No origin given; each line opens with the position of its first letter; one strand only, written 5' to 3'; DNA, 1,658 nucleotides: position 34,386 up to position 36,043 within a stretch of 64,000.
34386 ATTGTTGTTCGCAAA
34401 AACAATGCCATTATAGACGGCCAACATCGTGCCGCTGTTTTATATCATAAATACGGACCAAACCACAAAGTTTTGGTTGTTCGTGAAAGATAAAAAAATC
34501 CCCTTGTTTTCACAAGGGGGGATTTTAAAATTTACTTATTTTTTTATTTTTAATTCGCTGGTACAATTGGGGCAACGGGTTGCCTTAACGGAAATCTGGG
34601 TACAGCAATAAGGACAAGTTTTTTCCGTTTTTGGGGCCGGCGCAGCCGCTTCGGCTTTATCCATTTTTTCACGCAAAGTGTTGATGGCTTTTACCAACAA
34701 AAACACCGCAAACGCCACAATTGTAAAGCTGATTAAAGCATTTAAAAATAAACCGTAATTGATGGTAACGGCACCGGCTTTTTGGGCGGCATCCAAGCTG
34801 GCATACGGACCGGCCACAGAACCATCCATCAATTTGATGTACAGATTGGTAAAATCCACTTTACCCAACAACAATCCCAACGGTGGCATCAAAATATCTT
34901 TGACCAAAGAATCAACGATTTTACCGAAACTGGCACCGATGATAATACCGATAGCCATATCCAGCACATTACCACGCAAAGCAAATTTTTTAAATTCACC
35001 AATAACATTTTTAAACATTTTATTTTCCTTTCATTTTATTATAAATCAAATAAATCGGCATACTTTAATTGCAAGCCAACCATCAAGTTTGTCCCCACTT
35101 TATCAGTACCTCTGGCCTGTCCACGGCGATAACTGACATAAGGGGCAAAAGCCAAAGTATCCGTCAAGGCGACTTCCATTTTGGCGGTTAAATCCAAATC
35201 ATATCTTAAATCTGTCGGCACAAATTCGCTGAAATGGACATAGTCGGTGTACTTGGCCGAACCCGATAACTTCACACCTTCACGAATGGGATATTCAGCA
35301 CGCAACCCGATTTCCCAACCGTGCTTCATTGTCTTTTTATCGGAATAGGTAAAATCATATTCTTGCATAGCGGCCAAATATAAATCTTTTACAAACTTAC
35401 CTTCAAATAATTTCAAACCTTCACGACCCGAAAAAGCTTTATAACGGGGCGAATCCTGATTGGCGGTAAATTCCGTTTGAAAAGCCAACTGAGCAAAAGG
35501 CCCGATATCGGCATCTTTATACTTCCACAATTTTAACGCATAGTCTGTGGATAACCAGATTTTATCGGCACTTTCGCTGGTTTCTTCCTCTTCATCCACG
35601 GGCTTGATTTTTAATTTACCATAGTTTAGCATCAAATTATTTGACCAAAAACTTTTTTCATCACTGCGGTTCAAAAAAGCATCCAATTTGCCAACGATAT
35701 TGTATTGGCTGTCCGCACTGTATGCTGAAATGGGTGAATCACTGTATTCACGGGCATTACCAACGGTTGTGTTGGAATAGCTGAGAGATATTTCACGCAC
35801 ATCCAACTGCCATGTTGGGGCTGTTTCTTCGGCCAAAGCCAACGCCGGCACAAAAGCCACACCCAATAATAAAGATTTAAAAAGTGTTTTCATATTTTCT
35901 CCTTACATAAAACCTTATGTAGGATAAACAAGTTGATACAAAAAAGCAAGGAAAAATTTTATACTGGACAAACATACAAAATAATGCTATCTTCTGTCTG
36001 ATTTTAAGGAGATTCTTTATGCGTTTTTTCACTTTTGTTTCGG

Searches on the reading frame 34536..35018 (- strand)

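Call 35: search_protein_families(library=pfam, proteins=[window:34536-35018:-], max_evalue=0.00001)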
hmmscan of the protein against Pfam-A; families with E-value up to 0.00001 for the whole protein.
window:34536-35018:- (160 aa): 1 family
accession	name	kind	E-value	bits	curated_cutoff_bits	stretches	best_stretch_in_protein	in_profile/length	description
PF01741.23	MscL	-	2e-41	141.6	27.4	1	6-142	2-118/123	Large-conductance mechanosensitive channel, MscL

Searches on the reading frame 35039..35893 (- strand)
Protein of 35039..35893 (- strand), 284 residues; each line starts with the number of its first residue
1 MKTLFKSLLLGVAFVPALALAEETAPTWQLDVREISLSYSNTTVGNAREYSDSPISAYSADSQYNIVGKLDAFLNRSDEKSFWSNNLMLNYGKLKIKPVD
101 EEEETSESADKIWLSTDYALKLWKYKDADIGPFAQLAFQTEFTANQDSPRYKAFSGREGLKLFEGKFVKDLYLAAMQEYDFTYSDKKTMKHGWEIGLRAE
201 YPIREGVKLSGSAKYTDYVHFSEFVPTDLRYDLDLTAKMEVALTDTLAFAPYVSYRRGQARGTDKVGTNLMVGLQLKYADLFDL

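Call 35: search_protein_families(library=pfam, proteins=[window:35039-35893:-], max_evalue=0.00001)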
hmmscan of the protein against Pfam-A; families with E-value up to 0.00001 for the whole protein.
window:35039-35893:- (284 aa): 2 families
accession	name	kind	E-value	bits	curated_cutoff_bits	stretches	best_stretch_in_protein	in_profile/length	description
PF11276.14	DUF3078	-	1.4e-08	35.4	25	1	61-144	14-90/92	Protein of unknown function (DUF3078)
PF13505.12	OMP_b-brl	-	7.2e-07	30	28.7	0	8-218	2-155/175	Outer membrane protein beta-barrel domain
